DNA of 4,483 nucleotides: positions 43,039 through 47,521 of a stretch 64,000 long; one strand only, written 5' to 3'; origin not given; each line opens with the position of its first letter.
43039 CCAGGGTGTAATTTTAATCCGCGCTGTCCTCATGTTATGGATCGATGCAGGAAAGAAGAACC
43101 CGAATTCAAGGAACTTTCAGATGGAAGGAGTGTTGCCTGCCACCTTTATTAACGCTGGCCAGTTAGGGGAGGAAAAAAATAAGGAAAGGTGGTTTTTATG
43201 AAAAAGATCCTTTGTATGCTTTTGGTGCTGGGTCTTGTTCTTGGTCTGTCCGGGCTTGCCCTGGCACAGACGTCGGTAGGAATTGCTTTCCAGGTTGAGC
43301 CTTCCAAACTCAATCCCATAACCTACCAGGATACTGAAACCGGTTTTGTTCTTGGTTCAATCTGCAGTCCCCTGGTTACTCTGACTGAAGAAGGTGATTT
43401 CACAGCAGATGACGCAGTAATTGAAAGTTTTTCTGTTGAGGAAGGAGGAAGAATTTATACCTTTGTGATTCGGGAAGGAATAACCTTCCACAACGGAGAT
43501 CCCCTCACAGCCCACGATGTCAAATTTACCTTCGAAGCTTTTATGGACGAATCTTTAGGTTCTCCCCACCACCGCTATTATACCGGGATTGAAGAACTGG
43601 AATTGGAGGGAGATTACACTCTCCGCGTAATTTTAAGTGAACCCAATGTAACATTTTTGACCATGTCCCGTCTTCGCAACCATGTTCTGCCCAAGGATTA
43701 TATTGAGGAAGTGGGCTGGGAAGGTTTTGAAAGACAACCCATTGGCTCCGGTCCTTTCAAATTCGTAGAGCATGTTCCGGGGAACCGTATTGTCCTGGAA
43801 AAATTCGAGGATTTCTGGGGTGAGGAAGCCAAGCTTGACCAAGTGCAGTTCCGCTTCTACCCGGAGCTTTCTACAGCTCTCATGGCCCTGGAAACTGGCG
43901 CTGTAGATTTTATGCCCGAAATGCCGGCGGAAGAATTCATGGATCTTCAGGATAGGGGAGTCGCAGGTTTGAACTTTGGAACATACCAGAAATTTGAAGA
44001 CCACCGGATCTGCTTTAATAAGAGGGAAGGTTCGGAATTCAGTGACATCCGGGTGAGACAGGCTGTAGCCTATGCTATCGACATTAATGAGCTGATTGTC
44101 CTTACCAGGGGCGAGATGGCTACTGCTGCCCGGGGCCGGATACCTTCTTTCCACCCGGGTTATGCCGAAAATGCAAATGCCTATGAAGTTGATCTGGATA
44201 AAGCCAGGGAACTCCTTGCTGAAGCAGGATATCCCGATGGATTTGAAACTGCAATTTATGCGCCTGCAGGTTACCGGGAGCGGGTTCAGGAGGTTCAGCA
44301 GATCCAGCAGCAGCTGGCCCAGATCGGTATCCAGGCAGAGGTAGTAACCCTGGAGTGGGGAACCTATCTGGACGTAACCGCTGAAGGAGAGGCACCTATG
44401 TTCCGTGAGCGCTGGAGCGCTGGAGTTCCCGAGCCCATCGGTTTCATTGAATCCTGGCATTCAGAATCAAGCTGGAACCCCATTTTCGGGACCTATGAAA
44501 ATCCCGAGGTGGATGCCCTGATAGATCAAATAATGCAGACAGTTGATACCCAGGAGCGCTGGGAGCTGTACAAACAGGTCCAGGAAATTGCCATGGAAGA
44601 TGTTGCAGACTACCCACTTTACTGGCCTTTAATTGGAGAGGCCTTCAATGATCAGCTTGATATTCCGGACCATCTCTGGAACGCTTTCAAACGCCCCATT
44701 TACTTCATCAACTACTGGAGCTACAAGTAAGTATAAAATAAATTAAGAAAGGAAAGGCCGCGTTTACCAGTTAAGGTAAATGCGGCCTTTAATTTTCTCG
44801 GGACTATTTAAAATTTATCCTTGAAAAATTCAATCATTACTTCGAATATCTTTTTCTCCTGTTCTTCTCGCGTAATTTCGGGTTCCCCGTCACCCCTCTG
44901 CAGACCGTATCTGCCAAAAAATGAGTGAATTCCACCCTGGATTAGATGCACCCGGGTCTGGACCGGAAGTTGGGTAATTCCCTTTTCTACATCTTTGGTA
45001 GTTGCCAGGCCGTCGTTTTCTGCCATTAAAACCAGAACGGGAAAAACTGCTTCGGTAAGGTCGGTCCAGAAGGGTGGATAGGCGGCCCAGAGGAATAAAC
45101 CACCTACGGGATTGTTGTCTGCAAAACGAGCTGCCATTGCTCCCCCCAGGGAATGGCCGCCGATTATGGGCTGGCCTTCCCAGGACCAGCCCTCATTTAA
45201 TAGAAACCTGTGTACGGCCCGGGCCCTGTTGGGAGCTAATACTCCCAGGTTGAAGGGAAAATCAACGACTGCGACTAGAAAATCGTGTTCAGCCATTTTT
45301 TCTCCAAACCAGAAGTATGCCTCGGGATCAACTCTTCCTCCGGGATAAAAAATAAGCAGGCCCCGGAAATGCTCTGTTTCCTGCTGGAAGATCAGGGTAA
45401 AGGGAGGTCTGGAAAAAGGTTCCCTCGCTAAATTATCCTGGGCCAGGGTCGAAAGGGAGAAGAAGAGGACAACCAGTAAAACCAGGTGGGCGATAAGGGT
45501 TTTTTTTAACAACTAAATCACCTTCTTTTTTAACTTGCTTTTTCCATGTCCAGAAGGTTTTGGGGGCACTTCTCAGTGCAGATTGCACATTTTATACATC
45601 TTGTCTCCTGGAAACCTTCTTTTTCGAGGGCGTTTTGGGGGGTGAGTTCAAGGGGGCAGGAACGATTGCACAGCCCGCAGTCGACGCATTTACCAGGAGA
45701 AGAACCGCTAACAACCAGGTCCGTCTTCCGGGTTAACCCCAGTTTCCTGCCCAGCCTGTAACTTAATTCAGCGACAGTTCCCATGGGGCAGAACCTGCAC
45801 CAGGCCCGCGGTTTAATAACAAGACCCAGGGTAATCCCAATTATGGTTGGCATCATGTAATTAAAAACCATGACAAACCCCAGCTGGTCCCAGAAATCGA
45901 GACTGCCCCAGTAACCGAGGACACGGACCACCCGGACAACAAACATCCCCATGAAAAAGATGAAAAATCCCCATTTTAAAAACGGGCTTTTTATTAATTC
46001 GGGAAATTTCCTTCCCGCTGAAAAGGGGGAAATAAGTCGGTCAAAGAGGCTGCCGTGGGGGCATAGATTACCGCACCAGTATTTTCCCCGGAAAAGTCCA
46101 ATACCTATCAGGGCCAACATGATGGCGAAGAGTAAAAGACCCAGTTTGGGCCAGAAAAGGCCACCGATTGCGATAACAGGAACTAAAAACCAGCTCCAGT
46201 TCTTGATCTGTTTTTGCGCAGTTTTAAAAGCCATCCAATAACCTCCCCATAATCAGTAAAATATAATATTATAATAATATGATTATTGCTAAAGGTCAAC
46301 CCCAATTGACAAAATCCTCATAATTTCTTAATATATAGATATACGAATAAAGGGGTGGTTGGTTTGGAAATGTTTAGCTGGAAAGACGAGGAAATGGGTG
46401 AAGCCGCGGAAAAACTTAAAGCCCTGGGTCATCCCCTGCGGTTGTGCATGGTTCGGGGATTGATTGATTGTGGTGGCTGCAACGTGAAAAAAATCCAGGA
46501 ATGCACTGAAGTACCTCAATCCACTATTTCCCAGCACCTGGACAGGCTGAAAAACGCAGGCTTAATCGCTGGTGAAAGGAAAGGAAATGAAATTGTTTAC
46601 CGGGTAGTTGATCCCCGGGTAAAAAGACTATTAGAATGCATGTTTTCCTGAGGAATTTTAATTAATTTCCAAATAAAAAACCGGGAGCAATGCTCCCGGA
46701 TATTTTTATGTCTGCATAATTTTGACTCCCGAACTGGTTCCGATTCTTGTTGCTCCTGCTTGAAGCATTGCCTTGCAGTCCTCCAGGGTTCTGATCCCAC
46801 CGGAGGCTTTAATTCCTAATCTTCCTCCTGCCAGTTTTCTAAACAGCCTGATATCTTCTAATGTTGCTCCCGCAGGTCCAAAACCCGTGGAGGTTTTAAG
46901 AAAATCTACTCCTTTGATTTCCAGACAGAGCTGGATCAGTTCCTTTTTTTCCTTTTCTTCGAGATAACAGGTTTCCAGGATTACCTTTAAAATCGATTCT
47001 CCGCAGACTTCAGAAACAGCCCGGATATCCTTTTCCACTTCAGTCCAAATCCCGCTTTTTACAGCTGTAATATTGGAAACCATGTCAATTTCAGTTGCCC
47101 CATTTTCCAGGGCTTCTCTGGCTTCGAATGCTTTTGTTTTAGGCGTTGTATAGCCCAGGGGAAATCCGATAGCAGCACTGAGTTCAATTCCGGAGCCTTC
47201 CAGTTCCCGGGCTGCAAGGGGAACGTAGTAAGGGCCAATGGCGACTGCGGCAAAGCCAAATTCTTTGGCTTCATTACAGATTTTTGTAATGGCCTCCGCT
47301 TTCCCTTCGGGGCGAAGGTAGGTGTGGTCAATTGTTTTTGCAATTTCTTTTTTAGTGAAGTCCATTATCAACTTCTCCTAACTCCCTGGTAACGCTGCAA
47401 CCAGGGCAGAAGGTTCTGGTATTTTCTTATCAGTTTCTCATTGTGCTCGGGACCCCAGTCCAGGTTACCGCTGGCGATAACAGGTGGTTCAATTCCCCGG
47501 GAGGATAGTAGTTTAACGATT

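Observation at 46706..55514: Eleven-gene PTS amino-sugar operon with an unusual enzyme set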

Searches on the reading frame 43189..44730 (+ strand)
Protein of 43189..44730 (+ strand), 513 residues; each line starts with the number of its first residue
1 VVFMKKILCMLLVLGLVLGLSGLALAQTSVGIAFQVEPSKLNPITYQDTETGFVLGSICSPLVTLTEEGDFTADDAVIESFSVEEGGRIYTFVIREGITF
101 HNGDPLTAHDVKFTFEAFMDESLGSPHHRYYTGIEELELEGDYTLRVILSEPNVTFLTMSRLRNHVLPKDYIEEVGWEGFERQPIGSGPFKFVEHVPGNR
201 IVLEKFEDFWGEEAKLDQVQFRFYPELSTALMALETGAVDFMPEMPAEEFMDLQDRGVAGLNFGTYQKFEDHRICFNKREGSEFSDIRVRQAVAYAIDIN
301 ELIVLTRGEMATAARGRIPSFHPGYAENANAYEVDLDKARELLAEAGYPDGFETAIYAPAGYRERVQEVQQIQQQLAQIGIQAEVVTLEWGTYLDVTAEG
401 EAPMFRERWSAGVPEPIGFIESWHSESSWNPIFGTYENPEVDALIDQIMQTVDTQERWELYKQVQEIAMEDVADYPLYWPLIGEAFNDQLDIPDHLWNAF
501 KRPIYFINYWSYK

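Call 5: search_protein_families(library=pfam, proteins=[window:43189-44730:+])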
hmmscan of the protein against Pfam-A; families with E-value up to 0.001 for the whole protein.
window:43189-44730:+ (513 aa): 1 family
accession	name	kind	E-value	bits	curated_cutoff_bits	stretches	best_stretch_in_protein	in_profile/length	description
PF00496.27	SBP_bac_5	-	1.9e-84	284.3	32.4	1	77-429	6-366/368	Bacterial extracellular solute-binding proteins, family 5 Middle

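Call 6: search_protein_families(library=ncbifam, proteins=[window:43189-44730:+])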
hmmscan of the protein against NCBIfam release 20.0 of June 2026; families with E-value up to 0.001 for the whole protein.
window:43189-44730:+ (513 aa): 11 families
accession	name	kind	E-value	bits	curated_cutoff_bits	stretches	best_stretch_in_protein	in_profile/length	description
NF045467.1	Opp4A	equivalog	1.1e-47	162.6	650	1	40-480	48-528/556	oligopeptide ABC transporter substrate-binding protein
NF011942.0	PRK15413.1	equivalog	1e-46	159.7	594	1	11-473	10-476/512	glutathione ABC transporter substrate-binding protein GsiB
NF045468.1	Opp5A_nikA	equivalog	1.7e-44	152.1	600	1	28-490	18-469/488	nickel ABC transporter substrate-binding protein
TIGR02294.1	nickel_nikA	equivalog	3.1e-40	138.2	393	1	29-468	7-461/501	nickel ABC transporter substrate-binding protein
NF043070.1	DppA_dipep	equivalog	1.5e-37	129.3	1005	1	69-472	70-497/535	dipeptide ABC transporter periplasmic-binding protein DppA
NF047575.1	opine_bind_CntA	exception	1.9e-32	112.5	800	1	56-471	63-496/535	staphylopine-dependent metal ABC transporter substrate-binding lipoprotein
NF011684.0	PRK15104.1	equivalog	1.7e-28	99.7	947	1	62-479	73-510/543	oligopeptide ABC transporter substrate-binding protein OppA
TIGR04028.1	SBP_KPN_01854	hypoth_equivalog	4.3e-26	91.6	468.5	1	82-478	54-478/509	TIGR04028 family ABC transporter substrate-binding protein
NF011689.0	PRK15109.1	equivalog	1.6e-20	73.3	560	1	77-479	83-509/547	ABC transporter substrate-binding protein SapA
NF007287.0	PRK09755.1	equivalog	3.4e-20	72.4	1098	2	143-481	163-505/535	ABC transporter substrate-binding protein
NF010149.0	PRK13626.1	equivalog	1.1e-12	47.4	476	1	86-232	176-312/552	HTH-type transcriptional regulator SgrR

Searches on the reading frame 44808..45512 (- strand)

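Call 5: search_protein_families(library=pfam, proteins=[window:44808-45512:-])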
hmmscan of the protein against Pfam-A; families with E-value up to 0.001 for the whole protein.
window:44808-45512:- (234 aa): 4 families
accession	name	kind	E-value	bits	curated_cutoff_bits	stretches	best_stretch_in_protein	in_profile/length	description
PF12695.13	Abhydrolase_5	-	4e-41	141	27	1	53-219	2-163/164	Alpha/beta hydrolase family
PF20408.4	Abhydrolase_11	-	3.7e-07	30.5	27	1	110-199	73-168/193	Alpha/beta hydrolase domain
PF12146.15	Hydrolase_4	-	6.3e-06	26.1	27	0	149-199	184-235/239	Serine aminopeptidase, S33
PF01738.24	DLH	-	0.00017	21.7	21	1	118-232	102-215/217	Dienelactone hydrolase family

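Call 6: search_protein_families(library=ncbifam, proteins=[window:44808-45512:-])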
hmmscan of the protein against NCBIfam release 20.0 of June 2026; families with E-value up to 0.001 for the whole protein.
window:44808-45512:- (234 aa): 1 family
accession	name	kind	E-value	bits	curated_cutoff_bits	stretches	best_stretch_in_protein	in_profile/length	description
NF047580.1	BPSS1187_fam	subfamily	0.00099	18.7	125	0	99-143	97-140/244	BPSS1187 family protein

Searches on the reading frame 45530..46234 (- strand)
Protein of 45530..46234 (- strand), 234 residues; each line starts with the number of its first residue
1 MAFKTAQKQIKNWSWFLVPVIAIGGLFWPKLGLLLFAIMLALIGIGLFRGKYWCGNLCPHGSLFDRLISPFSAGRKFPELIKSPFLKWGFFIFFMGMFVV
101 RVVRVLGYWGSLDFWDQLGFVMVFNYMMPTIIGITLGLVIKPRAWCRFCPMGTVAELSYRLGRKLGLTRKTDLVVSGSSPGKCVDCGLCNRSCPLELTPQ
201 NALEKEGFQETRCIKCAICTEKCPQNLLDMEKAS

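Call 5: search_protein_families(library=pfam, proteins=[window:45530-46234:-])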
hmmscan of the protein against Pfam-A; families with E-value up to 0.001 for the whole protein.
window:45530-46234:- (234 aa): 9 families
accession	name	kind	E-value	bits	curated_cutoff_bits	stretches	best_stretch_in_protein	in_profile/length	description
PF12801.12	Fer4_5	-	2.3e-15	56.7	22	2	32-68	2-38/48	4Fe-4S binding domain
PF13187.11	Fer4_9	-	6.2e-07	29.8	27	1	182-226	1-50/52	4Fe-4S dicluster domain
PF00037.32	Fer4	-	2.8e-06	27.3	21.1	0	210-226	5-21/24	4Fe-4S binding domain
PF12838.12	Fer4_7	-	1.2e-05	26.1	27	0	212-233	1-22/52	4Fe-4S dicluster domain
PF13534.11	Fer4_17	-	9.6e-05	23.3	22.2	0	212-227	45-60/61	4Fe-4S dicluster domain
PF13746.11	Fer4_18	-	0.00011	22.8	27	1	176-226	54-98/114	4Fe-4S dicluster domain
PF12837.12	Fer4_6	-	0.00016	21.9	25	0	180-194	6-20/24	4Fe-4S binding domain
PF13237.11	Fer4_10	-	0.00018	21.8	25.5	1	180-224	6-53/53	4Fe-4S dicluster domain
PF25160.1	LdpA_Fe-S-bd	-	0.00038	20.6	27.6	0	189-231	5-46/49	LdpA Fe-S cluster-binding domain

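Call 6: search_protein_families(library=ncbifam, proteins=[window:45530-46234:-])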
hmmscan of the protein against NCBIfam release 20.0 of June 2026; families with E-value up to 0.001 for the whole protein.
window:45530-46234:- (234 aa): 25 families
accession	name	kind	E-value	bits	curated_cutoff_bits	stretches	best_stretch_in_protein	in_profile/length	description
NF007013.0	PRK09477.1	equivalog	2.6e-11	43.1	234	1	102-231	150-277/286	quinol dehydrogenase ferredoxin subunit NapH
TIGR02163.1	napH_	subfamily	3.1e-09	36.7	213.05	1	95-231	120-254/255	NapH/MauN family ferredoxin-type protein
NF038196.1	ferrodoxin_EFR1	subfamily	5.7e-08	33.1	75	1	181-232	184-233/242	EFR1 family ferrodoxin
TIGR02179.1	PorD_KorD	subfamily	1.3e-06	28.4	60.05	1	181-232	25-76/78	2-oxoacid:acceptor oxidoreductase, delta subunit, pyruvate/2-ketoisovalerate family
NF040864.1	HgcB_ferredoxin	equivalog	3.2e-06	26.9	99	1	180-231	13-64/93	mercury methylation ferredoxin HgcB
NF040684.1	PorD_Arch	equivalog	3.6e-06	27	120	1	181-232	32-83/85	pyruvate synthase subunit PorD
NF043039.1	HgcAB_like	equivalog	6.5e-06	26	285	1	90-227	220-348/350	HgcAB-like fusion protein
NF041836.1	rnfB_Methano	equivalog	8e-06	25.5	445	1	181-230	216-264/265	Rnf electron transport complex subunit RnfB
TIGR03294.1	FrhG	equivalog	9.1e-06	25.6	245.5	1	178-230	171-222/228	coenzyme F420 hydrogenase subunit gamma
NF005505.0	PRK07118.1-4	equivalog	2.4e-05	24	378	1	182-230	217-264/265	Fe-S cluster domain-containing protein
TIGR01944.1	rnfB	subfamily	4.1e-05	23.2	68.7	1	180-233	112-165/190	RnfABCDGE type electron transport complex subunit B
NF045874.1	Vhu_polyferre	exception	4.6e-05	22.3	600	1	182-227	129-173/381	F420-non-reducing hydrogenase associated-polyferredoxin VhuB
NF007382.0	PRK09898.1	equivalog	7.1e-05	22.4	213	1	181-229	154-199/208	ferredoxin-like protein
NF040770.1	hetero_SS_HdrA2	exception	9.2e-05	20.7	1100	1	174-232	570-627/777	CoB-CoM heterodisulfide reductase HdrA2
NF045490.1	FdxA_Protbact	equivalog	0.00012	22.3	135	0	179-198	36-55/104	ferredoxin FdxA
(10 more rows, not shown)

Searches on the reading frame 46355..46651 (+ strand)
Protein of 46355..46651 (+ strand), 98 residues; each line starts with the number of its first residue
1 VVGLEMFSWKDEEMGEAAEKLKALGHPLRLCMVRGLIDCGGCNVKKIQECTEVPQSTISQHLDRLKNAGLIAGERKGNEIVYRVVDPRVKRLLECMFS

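Call 5: search_protein_families(library=pfam, proteins=[window:46355-46651:+])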
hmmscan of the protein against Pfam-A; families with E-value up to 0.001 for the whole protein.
window:46355-46651:+ (98 aa): 4 families
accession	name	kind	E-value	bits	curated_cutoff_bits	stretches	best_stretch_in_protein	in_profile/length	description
PF01022.26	HTH_5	-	4.5e-08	33.3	22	1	27-71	2-45/47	Bacterial regulatory protein, arsR family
PF01978.25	TrmB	-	4e-07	30.2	25.6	1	39-87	20-67/68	Sugar-specific transcriptional regulator TrmB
PF12840.13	HTH_20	-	1.3e-06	28.7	27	1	24-72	1-49/51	Helix-turn-helix domain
PF12802.13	MarR_2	-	1.2e-05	25.8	27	1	40-74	18-53/61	MarR family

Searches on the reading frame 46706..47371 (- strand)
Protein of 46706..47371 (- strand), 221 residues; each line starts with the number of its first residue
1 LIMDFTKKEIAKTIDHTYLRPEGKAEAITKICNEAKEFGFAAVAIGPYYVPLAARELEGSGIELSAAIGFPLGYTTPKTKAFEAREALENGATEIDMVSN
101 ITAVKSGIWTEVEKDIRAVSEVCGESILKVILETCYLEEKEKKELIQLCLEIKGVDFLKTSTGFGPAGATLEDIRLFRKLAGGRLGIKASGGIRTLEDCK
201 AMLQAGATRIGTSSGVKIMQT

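Call 5: search_protein_families(library=pfam, proteins=[window:46706-47371:-])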
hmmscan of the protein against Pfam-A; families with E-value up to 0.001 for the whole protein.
window:46706-47371:- (221 aa): 1 family
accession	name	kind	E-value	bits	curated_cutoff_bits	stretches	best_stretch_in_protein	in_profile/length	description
PF01791.15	DeoC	-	7.8e-20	71.9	23.8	1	12-220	4-228/229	DeoC/LacD family aldolase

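Call 6: search_protein_families(library=ncbifam, proteins=[window:46706-47371:-])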
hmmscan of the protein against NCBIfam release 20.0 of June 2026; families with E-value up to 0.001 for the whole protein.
window:46706-47371:- (221 aa): 1 family
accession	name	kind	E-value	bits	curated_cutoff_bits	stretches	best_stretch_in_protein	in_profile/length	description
TIGR00126.1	deoC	equivalog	2.3e-78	262.5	117.3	1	10-220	2-211/211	deoxyribose-phosphate aldolase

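Call 57: search_solved_structures(query=window:46706-47371:-, show_alignments=1, max_evalue=1e-20)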
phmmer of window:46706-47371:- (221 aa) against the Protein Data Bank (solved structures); distinct sequences matched with E-value up to 1e-20: 17.
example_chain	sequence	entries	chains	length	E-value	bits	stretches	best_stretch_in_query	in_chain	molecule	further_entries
8qps_A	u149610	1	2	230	6.2e-68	231.7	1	9-219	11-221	Deoxyribose-phosphate aldolase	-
6d33_A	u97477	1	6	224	1.6e-62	214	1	8-219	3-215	Deoxyribose-phosphate aldolase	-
6msw_A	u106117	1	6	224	1.4e-61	210.9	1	8-219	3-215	Deoxyribose-phosphate aldolase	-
5dbu_A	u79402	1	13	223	9.6e-61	208.2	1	10-220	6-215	Deoxyribose-phosphate aldolase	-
3ngj_A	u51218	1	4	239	1.8e-59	204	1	7-219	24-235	Deoxyribose-phosphate aldolase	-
3r12_A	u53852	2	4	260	1.9e-57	197.4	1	9-220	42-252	Deoxyribose-phosphate aldolase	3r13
5dbt_A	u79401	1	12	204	8.7e-56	192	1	10-209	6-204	Deoxyribose-phosphate aldolase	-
4xbs_A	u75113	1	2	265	2.7e-49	170.8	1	3-219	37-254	Deoxyribose-phosphate aldolase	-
1j2w_A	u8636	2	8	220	5.2e-49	169.8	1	9-219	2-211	Aldolase protein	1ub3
5h91_A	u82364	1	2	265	9.4e-49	169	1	3-219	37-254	Deoxyribose-phosphate aldolase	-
4xbk_A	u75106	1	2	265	1e-48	168.9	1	3-219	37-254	Deoxyribose-phosphate aldolase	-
1mzh_A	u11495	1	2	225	4.6e-47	163.5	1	10-219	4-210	Deoxyribose-phosphate aldolase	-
3oa3_A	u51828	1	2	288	5.7e-45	156.7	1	9-219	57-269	aldolase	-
3ng3_A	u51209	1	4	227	1.1e-43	152.4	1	5-214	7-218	Deoxyribose-phosphate aldolase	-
3ndo_A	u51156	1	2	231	3.6e-43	150.8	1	3-215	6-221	Deoxyribose-phosphate aldolase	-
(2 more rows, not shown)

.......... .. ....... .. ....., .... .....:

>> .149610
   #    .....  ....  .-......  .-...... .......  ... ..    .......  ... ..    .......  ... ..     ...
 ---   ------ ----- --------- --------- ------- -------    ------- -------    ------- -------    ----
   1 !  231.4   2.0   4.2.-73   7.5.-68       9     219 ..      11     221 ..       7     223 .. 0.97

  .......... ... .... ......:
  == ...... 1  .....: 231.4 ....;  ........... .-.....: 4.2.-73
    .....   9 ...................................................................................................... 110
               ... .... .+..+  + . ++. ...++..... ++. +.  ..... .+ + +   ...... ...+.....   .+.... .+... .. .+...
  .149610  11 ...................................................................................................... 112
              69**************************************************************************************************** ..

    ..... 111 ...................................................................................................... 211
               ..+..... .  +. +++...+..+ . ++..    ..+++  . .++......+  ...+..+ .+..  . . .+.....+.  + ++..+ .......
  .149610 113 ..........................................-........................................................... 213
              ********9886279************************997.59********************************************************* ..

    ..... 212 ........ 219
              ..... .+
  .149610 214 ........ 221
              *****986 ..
